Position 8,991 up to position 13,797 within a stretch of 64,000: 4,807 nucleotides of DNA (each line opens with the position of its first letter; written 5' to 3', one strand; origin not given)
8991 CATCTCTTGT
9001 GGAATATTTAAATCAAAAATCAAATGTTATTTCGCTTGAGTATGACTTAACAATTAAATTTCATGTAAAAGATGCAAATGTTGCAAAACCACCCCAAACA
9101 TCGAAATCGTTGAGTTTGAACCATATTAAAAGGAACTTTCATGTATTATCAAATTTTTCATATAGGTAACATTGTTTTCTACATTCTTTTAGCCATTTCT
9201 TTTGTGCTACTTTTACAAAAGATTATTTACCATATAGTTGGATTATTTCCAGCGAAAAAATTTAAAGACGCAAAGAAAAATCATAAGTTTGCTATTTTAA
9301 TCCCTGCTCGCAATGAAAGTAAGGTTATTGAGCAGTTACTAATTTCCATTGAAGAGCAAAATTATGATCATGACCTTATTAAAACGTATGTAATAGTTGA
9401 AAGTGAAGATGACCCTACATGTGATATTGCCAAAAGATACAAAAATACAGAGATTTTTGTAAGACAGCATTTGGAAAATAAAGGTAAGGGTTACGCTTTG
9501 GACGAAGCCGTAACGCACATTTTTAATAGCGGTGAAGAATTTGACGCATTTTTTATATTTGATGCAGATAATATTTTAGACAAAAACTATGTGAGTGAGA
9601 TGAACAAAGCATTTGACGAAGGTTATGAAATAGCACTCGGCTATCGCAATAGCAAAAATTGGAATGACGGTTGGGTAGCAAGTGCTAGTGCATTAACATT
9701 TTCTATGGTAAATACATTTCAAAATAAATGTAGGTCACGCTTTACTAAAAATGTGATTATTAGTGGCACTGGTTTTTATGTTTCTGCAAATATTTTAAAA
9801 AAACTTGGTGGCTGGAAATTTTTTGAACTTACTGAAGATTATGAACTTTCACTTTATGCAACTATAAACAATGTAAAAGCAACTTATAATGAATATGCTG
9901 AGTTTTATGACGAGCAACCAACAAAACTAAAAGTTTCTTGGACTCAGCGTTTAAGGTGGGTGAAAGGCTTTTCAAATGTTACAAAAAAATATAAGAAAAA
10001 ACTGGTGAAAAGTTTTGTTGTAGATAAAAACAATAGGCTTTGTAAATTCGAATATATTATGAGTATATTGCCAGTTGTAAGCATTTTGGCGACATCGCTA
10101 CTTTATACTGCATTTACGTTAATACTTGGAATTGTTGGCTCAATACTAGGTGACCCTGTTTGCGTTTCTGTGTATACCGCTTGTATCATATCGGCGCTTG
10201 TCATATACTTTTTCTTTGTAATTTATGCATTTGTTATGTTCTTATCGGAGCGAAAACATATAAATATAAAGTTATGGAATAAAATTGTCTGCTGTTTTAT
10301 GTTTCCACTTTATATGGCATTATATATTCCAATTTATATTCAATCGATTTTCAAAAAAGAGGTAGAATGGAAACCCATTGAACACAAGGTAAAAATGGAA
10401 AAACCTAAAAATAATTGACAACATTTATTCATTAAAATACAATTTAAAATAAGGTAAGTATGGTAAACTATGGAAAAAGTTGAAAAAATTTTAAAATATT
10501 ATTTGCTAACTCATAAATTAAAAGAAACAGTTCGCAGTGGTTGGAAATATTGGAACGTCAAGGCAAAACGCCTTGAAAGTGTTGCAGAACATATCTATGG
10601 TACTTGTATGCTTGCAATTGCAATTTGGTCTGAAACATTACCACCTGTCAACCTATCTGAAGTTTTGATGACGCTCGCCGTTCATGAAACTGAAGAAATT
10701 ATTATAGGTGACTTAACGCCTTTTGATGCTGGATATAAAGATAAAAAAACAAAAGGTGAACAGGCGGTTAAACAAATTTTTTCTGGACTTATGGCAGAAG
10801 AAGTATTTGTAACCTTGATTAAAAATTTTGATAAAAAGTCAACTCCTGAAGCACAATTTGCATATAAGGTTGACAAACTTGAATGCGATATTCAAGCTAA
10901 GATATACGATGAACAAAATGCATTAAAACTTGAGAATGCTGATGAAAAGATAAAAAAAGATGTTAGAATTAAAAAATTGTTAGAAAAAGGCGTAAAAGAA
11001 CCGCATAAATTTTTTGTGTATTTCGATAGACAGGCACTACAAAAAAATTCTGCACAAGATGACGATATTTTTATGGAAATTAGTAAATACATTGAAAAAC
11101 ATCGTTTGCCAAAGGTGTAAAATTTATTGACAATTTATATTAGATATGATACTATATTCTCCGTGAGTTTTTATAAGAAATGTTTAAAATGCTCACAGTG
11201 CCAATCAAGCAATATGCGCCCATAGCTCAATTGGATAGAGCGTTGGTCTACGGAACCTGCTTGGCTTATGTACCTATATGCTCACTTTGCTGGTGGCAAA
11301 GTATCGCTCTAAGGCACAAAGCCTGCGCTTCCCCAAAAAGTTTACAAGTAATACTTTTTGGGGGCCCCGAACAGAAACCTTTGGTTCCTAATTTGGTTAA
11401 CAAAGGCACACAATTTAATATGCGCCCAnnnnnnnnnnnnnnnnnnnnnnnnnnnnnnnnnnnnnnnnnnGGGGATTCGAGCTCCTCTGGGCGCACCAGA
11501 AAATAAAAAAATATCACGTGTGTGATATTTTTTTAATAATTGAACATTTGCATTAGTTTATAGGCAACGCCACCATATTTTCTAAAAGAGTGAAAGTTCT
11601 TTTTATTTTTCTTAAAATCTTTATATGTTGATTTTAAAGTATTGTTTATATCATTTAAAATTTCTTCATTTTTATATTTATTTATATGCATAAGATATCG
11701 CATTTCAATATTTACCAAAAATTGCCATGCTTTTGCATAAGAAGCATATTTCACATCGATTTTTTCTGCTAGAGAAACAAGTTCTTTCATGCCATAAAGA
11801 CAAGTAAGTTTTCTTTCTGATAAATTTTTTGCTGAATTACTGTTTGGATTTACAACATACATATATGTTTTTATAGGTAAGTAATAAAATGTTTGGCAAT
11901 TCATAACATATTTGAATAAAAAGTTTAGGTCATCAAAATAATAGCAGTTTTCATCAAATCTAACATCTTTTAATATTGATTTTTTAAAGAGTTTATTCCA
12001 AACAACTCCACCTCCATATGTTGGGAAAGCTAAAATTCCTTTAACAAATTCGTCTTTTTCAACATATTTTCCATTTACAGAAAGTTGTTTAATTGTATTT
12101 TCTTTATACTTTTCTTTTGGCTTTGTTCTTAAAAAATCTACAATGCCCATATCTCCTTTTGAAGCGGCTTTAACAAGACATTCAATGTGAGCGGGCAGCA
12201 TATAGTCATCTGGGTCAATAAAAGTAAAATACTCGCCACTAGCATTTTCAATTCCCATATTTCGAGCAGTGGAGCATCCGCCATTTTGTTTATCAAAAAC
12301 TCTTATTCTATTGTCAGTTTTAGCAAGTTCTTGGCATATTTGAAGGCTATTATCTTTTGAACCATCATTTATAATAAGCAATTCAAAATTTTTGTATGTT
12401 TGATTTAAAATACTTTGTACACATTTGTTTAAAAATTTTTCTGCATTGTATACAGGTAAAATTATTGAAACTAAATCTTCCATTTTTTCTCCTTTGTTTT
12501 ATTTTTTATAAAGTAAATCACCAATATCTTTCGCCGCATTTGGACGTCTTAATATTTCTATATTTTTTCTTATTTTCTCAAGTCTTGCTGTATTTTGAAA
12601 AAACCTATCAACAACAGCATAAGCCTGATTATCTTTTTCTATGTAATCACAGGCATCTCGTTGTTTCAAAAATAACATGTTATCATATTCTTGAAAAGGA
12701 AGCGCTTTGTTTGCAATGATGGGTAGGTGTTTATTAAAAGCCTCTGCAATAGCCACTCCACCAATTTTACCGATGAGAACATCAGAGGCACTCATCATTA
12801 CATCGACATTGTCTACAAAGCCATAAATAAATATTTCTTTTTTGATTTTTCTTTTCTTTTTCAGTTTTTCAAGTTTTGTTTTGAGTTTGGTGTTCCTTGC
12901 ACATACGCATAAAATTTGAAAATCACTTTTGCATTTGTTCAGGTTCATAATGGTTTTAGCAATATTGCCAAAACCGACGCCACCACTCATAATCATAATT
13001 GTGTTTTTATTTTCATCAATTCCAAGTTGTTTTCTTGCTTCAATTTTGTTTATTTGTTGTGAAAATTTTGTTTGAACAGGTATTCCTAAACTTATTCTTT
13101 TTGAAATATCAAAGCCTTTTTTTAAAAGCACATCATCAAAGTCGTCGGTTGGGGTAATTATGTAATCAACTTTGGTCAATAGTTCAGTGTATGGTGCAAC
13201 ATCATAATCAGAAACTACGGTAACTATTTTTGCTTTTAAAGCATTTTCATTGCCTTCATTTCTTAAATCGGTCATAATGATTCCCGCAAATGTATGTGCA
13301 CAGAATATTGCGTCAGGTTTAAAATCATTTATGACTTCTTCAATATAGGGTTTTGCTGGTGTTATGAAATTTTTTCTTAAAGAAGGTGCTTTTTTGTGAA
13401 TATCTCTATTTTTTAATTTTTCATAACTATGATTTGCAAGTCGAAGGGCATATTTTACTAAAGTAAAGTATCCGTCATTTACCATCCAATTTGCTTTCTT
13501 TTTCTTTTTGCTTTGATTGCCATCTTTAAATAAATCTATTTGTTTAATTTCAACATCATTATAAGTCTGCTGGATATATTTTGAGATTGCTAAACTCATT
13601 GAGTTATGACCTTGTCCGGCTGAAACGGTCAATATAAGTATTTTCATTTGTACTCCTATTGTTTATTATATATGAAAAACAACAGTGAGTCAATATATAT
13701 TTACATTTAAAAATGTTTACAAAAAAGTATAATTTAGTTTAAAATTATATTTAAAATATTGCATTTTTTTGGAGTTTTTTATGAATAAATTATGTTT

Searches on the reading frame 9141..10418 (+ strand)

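Call 9: search_protein_families(library=pfam, proteins=[window:9141-10418:+], max_evalue=0.01)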
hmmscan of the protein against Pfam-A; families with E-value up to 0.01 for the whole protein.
window:9141-10418:+ (425 aa): 4 families
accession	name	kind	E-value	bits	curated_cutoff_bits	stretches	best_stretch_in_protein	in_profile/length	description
PF13641.12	Glyco_tranf_2_3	-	1.2e-26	94.6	27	1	49-276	2-230/230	Glycosyltransferase like family 2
PF13632.12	Glyco_trans_2_3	-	5.6e-20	72.4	27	1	138-360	3-197/198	Glycosyl transferase family group 2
PF00535.33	Glycos_transf_2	-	3.6e-14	53.5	23.3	1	52-222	2-167/168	Glycosyl transferase family 2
PF13506.12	Glyco_transf_21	-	0.0023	17.9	21.7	1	135-273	32-172/174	Glycosyl transferase family 21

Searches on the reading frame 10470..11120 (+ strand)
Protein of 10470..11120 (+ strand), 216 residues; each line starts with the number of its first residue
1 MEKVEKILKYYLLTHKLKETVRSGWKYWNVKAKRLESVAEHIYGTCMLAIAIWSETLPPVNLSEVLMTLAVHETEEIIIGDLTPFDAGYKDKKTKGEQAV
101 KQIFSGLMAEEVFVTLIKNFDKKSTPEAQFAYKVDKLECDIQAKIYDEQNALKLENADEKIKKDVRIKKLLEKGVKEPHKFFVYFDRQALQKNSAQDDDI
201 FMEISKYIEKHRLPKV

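Call 33: search_protein_families(library=pfam, proteins=[window:10470-11120:+], max_evalue=0.001)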
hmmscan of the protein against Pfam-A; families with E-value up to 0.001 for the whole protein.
window:10470-11120:+ (216 aa): 2 families
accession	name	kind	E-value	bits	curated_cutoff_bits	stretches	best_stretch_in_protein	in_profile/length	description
PF13023.12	HD_3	-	5.7e-24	85.3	22.5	1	15-163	2-150/165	HD domain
PF12917.13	YfbR-like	-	0.00022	21.4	25.9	1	30-112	18-108/182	5'-deoxynucleotidase YfbR-like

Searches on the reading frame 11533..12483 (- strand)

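Call 33: search_protein_families(library=pfam, proteins=[window:11533-12483:-], max_evalue=0.001)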
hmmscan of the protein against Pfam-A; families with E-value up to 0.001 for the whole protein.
window:11533-12483:- (316 aa): 3 families
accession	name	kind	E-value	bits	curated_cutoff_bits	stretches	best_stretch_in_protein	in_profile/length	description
PF00535.33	Glycos_transf_2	-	5.3e-38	131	23.3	1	6-172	1-165/168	Glycosyl transferase family 2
PF10111.15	Glyco_tranf_2_2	-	1.1e-12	48.5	27.3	1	6-116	1-116/276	Glycosyltransferase like family 2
PF13641.12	Glyco_tranf_2_3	-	1.3e-09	38.9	27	1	5-115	3-119/230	Glycosyltransferase like family 2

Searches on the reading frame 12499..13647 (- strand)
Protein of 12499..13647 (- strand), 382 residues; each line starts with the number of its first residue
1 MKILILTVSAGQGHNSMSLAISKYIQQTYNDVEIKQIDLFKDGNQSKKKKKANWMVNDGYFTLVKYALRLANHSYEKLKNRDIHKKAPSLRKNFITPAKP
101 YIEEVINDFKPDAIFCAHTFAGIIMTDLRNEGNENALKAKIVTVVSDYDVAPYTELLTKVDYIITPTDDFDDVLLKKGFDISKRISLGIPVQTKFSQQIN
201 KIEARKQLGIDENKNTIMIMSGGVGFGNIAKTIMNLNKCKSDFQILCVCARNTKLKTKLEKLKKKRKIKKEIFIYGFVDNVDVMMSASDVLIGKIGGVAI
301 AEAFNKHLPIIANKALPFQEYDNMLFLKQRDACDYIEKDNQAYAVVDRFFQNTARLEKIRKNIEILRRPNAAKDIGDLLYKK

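Call 33: search_protein_families(library=pfam, proteins=[window:12499-13647:-], max_evalue=0.001)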
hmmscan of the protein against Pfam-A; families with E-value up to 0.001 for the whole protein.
window:12499-13647:- (382 aa): 3 families
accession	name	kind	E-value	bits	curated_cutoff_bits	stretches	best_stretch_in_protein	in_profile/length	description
PF06925.17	MGDG_synth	-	4.9e-13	50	25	1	14-191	1-169/169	Monogalactosyldiacylglycerol (MGDG) synthase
PF00534.26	Glycos_transf_1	-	5.6e-06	26.4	26.4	1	201-321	2-130/172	Glycosyl transferases group 1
PF04101.22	Glyco_tran_28_C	-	9.5e-06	26.2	22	1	216-312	1-96/166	Glycosyltransferase family 28 C-terminal domain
